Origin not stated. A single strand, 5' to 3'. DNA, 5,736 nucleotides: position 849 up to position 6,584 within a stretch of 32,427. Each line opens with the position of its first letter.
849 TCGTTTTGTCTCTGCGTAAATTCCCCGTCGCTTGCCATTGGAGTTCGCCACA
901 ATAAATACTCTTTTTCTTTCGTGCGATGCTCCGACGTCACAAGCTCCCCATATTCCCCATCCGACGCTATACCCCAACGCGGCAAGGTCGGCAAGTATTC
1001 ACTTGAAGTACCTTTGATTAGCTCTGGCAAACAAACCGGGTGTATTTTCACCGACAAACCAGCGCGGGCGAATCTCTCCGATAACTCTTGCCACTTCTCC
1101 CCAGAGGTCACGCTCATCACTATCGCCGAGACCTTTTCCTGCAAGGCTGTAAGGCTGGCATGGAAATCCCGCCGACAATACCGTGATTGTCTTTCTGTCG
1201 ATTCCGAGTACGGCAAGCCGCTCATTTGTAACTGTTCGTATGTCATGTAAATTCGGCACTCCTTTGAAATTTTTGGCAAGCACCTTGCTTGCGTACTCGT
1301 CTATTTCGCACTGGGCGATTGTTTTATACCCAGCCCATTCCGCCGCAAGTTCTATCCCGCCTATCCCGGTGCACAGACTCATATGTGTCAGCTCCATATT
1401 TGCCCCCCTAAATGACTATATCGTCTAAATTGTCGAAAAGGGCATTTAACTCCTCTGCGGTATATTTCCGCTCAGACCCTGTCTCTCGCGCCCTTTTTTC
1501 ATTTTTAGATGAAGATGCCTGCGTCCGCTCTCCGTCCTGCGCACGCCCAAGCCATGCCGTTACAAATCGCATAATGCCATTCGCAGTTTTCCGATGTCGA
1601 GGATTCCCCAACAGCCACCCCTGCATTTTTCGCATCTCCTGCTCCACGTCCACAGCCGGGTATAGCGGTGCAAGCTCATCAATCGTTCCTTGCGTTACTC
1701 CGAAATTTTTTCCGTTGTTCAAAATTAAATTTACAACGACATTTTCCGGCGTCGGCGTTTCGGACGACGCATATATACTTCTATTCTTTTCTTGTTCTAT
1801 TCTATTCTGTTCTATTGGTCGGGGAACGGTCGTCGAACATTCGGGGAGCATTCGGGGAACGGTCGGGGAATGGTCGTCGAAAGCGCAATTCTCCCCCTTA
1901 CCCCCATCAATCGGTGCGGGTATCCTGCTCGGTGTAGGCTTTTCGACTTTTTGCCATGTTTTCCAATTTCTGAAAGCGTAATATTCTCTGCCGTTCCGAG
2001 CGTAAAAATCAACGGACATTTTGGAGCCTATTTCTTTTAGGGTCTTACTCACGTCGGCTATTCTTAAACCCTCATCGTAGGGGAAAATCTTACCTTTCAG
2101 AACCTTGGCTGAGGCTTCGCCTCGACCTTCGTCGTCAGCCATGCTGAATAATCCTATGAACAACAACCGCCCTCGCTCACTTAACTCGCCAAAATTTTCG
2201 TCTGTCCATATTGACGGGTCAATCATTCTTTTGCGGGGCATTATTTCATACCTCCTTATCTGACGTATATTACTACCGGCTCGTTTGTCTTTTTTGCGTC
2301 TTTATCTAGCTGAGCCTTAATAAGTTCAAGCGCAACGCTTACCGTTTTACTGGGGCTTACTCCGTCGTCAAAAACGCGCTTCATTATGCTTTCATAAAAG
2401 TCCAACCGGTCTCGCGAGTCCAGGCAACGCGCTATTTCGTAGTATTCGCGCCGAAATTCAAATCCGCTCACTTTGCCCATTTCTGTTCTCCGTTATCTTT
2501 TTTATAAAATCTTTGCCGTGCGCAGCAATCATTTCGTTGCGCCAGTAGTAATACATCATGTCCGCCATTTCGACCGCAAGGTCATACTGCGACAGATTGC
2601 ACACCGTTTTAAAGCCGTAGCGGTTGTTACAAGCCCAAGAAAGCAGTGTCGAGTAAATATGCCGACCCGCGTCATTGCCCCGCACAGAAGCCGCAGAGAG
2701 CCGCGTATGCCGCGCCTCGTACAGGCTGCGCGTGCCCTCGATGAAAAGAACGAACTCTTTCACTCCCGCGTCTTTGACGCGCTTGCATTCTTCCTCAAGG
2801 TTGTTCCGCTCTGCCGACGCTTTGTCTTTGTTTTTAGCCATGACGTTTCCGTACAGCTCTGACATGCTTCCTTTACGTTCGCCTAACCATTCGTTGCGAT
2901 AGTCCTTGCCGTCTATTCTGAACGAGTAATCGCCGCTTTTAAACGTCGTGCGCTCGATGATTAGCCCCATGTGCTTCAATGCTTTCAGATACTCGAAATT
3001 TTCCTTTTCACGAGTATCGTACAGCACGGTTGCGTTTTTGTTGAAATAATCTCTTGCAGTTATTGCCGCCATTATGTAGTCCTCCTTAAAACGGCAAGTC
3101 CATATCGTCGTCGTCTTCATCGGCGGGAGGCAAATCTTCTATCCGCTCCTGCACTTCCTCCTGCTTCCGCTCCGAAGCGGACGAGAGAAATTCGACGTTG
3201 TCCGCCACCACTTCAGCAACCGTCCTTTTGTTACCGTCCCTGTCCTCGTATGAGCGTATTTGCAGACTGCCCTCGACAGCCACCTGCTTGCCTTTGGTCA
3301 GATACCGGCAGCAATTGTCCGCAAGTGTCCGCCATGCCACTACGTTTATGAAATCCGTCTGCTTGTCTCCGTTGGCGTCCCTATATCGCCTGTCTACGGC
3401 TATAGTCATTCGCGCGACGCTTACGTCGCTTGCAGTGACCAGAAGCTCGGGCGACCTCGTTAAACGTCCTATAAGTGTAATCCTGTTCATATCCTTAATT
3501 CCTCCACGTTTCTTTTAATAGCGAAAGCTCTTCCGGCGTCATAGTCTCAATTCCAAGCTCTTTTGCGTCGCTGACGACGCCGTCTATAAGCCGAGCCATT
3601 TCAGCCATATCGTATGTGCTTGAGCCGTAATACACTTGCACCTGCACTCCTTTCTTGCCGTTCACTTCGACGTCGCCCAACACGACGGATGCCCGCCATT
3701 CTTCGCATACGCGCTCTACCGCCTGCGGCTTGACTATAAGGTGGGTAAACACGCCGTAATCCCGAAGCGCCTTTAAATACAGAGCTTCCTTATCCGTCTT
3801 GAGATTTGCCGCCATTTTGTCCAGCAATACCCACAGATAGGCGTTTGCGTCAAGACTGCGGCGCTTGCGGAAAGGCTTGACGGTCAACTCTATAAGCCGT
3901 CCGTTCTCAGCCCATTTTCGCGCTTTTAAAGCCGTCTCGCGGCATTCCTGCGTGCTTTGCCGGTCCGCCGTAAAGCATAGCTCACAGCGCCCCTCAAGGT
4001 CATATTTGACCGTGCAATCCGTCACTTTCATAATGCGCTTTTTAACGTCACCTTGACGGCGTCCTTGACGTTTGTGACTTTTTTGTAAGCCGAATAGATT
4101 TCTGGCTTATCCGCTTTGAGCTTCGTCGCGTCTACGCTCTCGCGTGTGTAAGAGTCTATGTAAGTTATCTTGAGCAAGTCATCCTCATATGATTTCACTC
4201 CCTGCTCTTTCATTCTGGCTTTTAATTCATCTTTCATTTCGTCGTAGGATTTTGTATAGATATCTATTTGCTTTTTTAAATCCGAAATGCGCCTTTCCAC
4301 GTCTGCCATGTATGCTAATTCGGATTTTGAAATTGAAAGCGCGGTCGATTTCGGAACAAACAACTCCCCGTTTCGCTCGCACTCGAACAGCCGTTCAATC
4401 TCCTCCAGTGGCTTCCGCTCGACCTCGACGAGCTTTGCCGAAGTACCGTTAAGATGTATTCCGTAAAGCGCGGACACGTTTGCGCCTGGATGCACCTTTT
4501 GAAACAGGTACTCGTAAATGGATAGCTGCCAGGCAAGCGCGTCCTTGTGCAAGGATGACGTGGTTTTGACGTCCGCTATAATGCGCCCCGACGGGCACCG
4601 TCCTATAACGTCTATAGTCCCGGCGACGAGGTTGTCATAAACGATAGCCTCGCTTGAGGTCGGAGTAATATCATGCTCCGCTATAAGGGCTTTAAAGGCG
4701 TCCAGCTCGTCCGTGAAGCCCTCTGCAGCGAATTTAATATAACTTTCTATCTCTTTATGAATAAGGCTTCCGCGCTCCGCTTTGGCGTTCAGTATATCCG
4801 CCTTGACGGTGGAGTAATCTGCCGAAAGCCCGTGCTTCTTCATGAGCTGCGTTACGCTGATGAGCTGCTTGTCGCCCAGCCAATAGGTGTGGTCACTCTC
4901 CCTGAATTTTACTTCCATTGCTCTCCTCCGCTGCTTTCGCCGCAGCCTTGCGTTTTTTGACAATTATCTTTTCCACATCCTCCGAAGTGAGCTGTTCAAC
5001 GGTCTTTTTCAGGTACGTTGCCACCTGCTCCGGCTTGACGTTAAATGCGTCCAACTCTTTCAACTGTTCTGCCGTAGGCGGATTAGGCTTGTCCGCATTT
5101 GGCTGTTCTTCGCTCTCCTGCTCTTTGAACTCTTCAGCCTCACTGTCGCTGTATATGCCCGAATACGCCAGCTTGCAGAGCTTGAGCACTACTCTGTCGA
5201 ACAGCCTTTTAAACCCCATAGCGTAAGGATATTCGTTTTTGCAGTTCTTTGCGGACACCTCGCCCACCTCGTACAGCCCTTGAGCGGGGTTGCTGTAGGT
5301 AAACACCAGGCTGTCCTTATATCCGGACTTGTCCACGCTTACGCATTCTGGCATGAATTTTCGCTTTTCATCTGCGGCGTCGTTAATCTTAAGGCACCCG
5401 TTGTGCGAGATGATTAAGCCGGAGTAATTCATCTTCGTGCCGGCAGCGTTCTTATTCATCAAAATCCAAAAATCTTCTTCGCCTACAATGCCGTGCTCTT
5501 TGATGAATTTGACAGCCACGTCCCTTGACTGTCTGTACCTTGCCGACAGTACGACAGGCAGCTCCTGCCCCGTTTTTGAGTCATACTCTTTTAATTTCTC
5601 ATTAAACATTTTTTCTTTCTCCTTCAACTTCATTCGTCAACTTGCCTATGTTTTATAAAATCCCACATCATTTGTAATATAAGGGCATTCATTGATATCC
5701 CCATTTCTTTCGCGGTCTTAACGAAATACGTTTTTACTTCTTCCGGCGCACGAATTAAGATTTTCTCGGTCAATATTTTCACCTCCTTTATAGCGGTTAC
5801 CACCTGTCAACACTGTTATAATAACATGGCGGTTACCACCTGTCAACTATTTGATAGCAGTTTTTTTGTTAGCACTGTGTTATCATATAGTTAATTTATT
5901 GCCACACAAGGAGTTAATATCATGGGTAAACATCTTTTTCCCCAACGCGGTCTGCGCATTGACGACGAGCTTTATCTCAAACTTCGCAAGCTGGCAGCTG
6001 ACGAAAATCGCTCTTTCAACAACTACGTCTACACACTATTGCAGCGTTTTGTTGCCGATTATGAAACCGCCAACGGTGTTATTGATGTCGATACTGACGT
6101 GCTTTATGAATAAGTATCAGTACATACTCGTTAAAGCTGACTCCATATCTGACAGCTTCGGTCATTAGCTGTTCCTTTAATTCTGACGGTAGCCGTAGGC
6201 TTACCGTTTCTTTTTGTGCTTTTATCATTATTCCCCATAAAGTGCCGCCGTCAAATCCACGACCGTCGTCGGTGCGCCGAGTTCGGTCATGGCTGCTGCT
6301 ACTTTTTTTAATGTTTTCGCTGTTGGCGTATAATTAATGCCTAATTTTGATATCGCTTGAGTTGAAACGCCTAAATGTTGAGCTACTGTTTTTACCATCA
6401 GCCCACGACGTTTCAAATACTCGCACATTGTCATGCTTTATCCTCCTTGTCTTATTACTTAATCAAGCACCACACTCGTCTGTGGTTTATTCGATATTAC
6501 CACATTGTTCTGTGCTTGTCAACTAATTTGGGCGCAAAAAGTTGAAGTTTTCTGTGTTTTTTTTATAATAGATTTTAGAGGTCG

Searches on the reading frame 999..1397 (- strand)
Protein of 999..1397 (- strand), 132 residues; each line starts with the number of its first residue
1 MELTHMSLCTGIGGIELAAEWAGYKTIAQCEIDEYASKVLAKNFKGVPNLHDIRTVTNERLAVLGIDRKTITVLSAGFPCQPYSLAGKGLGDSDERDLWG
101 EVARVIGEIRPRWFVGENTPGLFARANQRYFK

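Call 53: search_protein_families(library=pfam, max_evalue=0.1, proteins=[window:999-1397:-])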
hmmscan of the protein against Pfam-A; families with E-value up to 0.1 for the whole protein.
window:999-1397:- (132 aa): 1 family
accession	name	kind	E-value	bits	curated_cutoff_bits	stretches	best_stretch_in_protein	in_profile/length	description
PF00145.23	DNA_methylase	-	3.7e-29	102.6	22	1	4-132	2-124/324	C-5 cytosine-specific DNA methylase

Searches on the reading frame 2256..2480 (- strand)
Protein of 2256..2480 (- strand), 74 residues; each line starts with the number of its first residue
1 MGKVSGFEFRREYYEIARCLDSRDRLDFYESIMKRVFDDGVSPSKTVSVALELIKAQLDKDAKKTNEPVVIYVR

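Call 11: search_protein_families(library=pfam, max_evalue=0.1, proteins=[window:2256-2480:-])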
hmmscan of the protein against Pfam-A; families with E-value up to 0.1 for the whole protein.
window:2256-2480:- (74 aa): 1 family
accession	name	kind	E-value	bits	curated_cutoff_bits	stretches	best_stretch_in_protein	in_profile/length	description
PF19808.4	DUF6291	-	3e-05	24.6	27.2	1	7-66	2-62/79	Family of unknown function (DUF6291)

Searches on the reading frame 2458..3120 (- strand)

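Call 11: search_protein_families(library=pfam, max_evalue=0.1, proteins=[window:2458-3120:-])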
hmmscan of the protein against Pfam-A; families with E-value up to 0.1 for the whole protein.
window:2458-3120:- (220 aa): 1 family
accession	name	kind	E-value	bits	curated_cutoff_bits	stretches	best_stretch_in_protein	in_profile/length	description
PF02732.21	ERCC4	-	8.7e-08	32.6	24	1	35-175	2-129/140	ERCC4 domain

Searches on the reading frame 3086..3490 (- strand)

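Call 53: search_protein_families(library=pfam, max_evalue=0.1, proteins=[window:3086-3490:-])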
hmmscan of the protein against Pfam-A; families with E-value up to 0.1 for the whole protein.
window:3086-3490:- (134 aa): 4 families
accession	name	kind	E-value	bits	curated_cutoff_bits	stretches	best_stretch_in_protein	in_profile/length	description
PF00436.31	SSB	-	7.5e-36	122.8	26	1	1-102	1-104/104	Single-strand binding protein family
PF01336.31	tRNA_anti-codon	-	0.0026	18.1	27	1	45-100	26-73/75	OB-fold nucleic acid binding domain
PF22657.2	SSB_1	-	0.012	16.3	27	1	2-80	1-79/91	Another single-strand binding protein family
PF18474.7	DUF5614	-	0.024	14.4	25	0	74-112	87-126/221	Family of unknown function (DUF5614)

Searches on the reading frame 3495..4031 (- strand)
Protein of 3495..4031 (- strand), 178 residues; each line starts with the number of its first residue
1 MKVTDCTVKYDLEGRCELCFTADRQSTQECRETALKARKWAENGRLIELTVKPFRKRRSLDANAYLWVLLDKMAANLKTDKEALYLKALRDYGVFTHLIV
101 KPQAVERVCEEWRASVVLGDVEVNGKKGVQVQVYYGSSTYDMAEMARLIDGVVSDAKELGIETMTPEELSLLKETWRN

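Call 11: search_protein_families(library=pfam, max_evalue=0.1, proteins=[window:3495-4031:-])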
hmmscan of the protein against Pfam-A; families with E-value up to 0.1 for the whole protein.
window:3495-4031:- (178 aa): 1 family
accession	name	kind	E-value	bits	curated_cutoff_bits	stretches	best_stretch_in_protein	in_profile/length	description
PF05772.17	NinB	-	0.026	14.8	23.8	0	49-76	31-58/131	NinB protein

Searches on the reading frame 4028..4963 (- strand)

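Call 11: search_protein_families(library=pfam, max_evalue=0.1, proteins=[window:4028-4963:-])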
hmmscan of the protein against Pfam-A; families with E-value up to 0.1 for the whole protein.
window:4028-4963:- (311 aa): 3 families
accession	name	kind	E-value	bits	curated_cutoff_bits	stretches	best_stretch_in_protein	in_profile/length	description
PF12705.13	PDDEXK_1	-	0.00022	21.7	22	1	96-190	107-211/247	PD-(D/E)XK nuclease superfamily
PF05565.16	Sipho_Gp157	-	0.037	14.5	28.6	1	222-311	59-142/162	Siphovirus Gp157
PF23984.1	DUF7307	-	0.083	13.3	27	0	219-292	9-79/129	Pam3 gp33-like protein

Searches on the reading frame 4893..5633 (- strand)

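Call 53: search_protein_families(library=pfam, max_evalue=0.1, proteins=[window:4893-5633:-])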
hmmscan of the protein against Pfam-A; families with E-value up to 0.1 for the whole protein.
window:4893-5633:- (246 aa): 1 family
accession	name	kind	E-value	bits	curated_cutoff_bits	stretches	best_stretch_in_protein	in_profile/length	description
PF23172.1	bHLH_NCOA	-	0.05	14.6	27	0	190-215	57-81/81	Nuclear receptor coactivators bHLH domain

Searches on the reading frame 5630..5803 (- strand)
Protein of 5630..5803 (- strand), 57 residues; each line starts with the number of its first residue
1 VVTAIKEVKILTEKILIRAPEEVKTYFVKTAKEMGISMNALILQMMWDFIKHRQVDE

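Call 53: search_protein_families(library=pfam, max_evalue=0.1, proteins=[window:5630-5803:-])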
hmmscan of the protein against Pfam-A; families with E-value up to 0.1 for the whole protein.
window:5630-5803:- (57 aa): 2 families
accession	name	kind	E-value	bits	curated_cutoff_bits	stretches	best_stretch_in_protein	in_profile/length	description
PF03869.20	Arc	-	0.0014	18.8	20.4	1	16-48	8-40/50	Arc-like DNA binding domain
PF05534.18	HicB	-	0.018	15.4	21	1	14-45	19-50/51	HicB family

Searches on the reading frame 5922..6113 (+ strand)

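Call 53: search_protein_families(library=pfam, max_evalue=0.1, proteins=[window:5922-6113:+])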
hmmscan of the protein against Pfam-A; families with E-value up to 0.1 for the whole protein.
window:5922-6113:+ (63 aa): 4 families
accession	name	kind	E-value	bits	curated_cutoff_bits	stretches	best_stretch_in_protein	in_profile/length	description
PF22513.2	FitA-like_RHH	-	0.0024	18.2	27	1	13-42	8-37/39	Antitoxin FitA-like, ribbon-helix-helix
PF05534.18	HicB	-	0.028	14.8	21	1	11-40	22-51/51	HicB family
PF16777.11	RHH_7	-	0.039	14.8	27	1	13-37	38-62/74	Transcriptional regulator, RHH-like, CopG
PF02697.20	VAPB_antitox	-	0.058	14.6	27.9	1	12-43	4-34/69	Putative antitoxin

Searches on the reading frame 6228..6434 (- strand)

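Call 53: search_protein_families(library=pfam, max_evalue=0.1, proteins=[window:6228-6434:-])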
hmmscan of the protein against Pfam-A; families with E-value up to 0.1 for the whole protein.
window:6228-6434:- (68 aa): 5 families
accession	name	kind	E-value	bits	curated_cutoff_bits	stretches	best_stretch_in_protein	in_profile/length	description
PF01381.28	HTH_3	-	0.00013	22.3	23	1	5-48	3-47/55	Helix-turn-helix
PF13443.12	HTH_26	-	0.015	16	22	1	5-49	4-50/63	Cro/C1-type HTH DNA-binding domain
PF00356.27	LacI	-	0.047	13.9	27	0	15-53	3-42/46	Bacterial regulatory proteins, lacI family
PF08220.18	HTH_DeoR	-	0.054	13.7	21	1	3-28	5-31/57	DeoR-like helix-turn-helix domain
PF19460.4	DUF5997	-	0.065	13.8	27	1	7-49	45-88/108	Family of unknown function (DUF5997)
